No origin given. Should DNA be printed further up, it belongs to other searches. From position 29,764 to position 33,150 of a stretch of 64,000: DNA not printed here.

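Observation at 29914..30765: C-terminal cargo of the RHS protein is an unrecognised glycine-zipper, membrane-type domain rather than an enzyme-like toxin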

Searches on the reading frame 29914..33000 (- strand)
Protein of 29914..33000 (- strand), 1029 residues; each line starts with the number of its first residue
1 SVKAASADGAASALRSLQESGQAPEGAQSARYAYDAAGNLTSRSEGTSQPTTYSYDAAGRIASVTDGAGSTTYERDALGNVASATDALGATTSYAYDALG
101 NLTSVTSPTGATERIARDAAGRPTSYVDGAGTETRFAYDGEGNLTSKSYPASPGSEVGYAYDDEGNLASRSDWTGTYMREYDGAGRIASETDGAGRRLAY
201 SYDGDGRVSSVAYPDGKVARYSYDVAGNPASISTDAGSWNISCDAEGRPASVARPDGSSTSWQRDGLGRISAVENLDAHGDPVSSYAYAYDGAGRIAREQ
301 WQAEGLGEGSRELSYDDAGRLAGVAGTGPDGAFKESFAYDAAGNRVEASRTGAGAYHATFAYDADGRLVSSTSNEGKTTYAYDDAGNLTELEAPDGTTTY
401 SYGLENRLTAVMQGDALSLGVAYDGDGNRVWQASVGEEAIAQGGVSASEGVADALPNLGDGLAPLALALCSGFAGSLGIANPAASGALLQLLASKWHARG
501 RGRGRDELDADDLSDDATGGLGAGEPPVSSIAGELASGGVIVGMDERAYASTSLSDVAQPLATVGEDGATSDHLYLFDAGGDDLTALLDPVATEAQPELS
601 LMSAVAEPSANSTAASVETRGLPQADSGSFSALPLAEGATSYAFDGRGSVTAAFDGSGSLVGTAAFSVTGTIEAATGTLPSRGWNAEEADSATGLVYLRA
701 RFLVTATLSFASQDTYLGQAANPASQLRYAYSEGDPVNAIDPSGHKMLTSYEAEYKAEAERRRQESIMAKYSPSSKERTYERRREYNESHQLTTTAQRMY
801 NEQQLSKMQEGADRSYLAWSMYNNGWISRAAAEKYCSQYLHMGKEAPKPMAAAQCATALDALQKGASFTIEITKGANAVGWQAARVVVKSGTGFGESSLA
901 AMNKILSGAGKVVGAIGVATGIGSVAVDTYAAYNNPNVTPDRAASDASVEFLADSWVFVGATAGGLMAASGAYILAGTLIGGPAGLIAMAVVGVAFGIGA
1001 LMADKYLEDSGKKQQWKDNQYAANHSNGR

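Call 72: search_solved_structures(query=window:29914-33000:-, max_evalue=0.001)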
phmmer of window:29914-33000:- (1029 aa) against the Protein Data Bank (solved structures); distinct sequences matched with E-value up to 0.001: 29.
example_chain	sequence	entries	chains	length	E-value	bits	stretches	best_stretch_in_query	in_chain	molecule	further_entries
7q97_A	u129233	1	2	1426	7.1e-44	153.7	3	63-396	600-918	Rhs family protein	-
8h8a_A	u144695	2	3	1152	2.4e-37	132.2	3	51-303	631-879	Putative Rhs-family protein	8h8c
8h8b_A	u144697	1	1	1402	8.5e-37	130.3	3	51-303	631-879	Putative Rhs-family protein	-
8qjd_A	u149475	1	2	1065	2.4e-31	112.3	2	24-224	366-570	Salmonella bongori Rhs core domain (residues 360-1420)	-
8qjb_A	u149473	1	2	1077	2.5e-31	112.2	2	24-224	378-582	T6SS-associated Rhs core domain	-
8qjc_A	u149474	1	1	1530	1.9e-30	109.3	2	24-224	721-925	T6SS-associated Rhs core and toxin domain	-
8qja_A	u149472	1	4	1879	7.4e-27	97.4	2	51-228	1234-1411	Putative type VI secretion system YD repeat-containing Rhs element Vgr protein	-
8cp6_B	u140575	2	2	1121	8.8e-27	97.2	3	55-236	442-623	Toxin protein Tse5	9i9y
7pq5_L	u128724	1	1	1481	4.7e-23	84.8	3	51-301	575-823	Tre23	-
9ifo_A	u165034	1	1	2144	2.4e-22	82.5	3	99-238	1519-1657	Teneurin-Like Protein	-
9pt5_A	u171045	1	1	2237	3.5e-22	81.9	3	99-238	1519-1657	Teneurin-like protein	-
8uxt_A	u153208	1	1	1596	4.3e-21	78.3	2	54-231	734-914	Tse15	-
8uy4_A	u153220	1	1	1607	4.5e-21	78.3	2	54-231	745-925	Tse15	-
6vhh_A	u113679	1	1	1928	7.2e-10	41.2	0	196-229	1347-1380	Teneurin-2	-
6cmx_A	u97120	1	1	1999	8.5e-10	40.9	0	196-229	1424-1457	Teneurin-2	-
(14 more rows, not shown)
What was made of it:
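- On RHS/YD-repeat polymorphic toxin (whole protein): PDB Rhs shells matched at E=7e-44 (call 72).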
